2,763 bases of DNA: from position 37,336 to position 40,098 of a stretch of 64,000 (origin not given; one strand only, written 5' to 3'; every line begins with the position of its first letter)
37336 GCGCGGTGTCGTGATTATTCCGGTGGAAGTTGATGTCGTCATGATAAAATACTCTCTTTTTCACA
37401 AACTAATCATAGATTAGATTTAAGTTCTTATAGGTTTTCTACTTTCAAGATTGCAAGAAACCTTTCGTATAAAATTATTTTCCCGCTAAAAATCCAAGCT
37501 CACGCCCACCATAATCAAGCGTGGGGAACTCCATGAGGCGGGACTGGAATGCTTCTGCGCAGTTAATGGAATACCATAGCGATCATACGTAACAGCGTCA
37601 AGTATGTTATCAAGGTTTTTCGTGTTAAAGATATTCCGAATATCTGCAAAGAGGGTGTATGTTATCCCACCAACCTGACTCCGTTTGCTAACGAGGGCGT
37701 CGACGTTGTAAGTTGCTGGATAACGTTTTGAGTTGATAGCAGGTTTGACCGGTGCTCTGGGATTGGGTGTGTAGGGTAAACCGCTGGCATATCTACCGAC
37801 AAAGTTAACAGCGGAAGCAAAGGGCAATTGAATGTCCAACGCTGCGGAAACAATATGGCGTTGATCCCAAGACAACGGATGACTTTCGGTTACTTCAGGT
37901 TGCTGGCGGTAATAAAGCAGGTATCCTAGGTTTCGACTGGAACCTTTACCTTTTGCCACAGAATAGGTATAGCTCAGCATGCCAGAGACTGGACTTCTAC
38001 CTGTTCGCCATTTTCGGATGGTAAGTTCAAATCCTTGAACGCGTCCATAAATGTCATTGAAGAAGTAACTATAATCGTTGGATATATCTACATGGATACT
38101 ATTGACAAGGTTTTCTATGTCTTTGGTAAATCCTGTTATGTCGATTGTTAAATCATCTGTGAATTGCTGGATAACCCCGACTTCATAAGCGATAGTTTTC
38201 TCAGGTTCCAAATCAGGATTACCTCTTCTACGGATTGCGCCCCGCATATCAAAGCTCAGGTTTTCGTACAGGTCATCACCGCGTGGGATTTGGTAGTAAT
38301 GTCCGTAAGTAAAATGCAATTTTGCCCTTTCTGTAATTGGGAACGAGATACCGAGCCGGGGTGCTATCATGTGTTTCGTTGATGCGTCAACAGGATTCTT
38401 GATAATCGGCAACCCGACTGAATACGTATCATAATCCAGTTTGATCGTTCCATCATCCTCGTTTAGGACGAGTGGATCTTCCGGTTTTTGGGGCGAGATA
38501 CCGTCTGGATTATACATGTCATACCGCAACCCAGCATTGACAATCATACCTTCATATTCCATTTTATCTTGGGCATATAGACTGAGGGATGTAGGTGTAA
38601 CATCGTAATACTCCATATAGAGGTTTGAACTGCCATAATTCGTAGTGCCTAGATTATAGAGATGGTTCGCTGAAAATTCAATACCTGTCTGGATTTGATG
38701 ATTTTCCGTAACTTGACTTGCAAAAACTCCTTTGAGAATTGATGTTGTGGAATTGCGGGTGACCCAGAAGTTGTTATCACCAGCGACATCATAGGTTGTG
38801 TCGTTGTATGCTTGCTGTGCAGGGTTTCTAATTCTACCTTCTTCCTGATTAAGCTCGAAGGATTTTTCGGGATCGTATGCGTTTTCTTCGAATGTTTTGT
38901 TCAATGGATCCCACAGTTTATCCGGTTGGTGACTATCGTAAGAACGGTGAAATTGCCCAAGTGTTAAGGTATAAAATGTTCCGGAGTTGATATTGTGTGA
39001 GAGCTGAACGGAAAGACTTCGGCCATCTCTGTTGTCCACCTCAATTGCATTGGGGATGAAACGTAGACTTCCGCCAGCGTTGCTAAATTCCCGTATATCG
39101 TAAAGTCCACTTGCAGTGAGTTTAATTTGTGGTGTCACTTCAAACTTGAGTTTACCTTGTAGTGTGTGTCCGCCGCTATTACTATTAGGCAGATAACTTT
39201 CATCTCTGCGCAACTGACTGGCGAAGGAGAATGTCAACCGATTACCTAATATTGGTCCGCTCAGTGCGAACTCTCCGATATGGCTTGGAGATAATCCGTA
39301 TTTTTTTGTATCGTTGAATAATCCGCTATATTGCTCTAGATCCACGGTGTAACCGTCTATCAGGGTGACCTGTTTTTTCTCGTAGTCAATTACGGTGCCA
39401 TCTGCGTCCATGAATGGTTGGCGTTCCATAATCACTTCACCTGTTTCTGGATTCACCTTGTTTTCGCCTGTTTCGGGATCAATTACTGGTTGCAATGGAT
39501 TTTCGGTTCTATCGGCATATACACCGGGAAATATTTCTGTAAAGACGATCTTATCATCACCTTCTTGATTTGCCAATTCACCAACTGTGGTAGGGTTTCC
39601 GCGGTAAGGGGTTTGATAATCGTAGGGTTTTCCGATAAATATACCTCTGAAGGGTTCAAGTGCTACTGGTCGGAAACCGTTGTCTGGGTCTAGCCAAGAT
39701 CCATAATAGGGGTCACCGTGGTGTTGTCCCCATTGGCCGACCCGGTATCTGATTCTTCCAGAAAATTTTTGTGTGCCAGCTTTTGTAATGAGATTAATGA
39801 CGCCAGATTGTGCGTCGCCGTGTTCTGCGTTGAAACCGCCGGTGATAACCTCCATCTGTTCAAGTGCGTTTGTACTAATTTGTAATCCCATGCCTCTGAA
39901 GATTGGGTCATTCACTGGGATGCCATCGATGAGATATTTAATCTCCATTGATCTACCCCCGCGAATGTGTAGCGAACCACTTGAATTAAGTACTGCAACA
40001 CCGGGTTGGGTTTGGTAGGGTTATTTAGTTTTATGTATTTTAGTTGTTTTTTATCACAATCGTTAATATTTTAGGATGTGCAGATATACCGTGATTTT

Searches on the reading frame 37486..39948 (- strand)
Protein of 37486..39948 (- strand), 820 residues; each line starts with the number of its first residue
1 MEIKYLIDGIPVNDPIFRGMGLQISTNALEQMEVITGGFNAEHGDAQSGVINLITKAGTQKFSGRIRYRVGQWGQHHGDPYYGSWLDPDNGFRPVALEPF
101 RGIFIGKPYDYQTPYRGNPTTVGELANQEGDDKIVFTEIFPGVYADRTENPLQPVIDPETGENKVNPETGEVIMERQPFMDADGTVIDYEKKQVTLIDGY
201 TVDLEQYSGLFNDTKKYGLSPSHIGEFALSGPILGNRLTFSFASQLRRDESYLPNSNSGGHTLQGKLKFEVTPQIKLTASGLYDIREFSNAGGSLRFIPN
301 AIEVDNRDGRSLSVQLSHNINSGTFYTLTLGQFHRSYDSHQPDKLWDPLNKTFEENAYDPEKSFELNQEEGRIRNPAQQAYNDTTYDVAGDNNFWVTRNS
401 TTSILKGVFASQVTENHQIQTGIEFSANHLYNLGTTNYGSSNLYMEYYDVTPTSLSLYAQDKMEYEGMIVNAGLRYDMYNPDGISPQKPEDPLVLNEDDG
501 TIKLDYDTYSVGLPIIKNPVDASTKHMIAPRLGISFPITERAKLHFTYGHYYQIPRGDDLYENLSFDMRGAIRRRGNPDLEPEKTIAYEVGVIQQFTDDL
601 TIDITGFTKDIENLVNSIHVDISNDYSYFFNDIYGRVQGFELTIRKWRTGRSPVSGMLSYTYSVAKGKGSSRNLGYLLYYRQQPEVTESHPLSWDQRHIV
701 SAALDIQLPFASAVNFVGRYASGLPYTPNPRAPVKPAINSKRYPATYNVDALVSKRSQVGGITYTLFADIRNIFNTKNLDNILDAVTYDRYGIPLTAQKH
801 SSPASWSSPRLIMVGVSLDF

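Call 115: search_protein_families(library=pfam, proteins=[window:37486-39948:-], max_evalue=0.00001)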
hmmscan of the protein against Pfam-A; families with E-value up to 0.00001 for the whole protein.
window:37486-39948:- (820 aa): 1 family
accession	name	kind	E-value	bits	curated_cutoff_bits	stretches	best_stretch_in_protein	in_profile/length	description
PF00593.30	TonB_dep_Rec_b-barrel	-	1.4e-29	104.7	27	1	297-773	50-436/436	TonB dependent receptor-like, beta-barrel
